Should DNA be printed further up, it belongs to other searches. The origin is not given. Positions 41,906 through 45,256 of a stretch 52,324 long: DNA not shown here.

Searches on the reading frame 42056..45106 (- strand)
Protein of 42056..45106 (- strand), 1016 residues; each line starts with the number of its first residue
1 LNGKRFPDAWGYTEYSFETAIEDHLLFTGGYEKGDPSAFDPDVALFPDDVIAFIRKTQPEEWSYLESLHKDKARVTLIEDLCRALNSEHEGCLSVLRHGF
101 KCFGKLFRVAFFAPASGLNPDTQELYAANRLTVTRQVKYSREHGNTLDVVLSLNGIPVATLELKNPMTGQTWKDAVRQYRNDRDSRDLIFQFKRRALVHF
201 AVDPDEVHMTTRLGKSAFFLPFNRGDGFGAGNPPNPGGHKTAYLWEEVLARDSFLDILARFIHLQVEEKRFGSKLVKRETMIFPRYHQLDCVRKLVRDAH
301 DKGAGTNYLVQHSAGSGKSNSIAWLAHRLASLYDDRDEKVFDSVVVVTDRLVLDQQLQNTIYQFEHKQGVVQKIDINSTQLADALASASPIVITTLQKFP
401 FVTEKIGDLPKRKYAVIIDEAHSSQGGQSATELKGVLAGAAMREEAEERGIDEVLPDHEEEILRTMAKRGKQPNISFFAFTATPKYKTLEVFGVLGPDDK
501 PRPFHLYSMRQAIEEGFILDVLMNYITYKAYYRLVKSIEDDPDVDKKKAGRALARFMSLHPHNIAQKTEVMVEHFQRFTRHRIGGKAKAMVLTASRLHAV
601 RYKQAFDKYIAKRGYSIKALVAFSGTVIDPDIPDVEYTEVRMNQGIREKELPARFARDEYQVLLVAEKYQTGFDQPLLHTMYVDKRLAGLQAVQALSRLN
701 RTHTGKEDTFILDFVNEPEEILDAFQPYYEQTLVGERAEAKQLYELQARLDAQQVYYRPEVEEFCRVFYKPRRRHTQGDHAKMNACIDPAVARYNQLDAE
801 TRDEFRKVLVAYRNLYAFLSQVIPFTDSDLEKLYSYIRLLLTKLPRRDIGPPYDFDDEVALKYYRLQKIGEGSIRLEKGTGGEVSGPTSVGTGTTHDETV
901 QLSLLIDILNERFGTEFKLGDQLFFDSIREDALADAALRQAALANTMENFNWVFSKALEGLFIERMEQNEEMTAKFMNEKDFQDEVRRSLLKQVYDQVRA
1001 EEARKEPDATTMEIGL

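Call 71: search_protein_families(library=pfam, proteins=[window:42056-45106:-], max_evalue=0.00001)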
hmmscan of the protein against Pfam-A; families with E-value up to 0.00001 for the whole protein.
window:42056-45106:- (1016 aa): 5 families
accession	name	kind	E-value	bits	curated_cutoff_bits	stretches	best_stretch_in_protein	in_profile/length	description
PF18766.7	SWI2_SNF2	-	9.5e-26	91.2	26.7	1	287-524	1-191/221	SWI2/SNF2 ATPase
PF04313.20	HSDR_N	-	3.7e-17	63.3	25.1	1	127-213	108-193/198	Type I restriction enzyme R protein N terminus (HSDR_N)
PF04851.21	ResIII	-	2.6e-12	47.4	22.5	1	284-432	4-145/164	Type III restriction enzyme, res subunit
PF22679.2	T1R_D3-like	-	2.7e-12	47.8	27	1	649-714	87-156/158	Type I restriction enzyme subunit R domain 3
PF00270.35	DEAD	-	2.8e-07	30.9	26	1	304-487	13-162/167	DEAD/DEAH box helicase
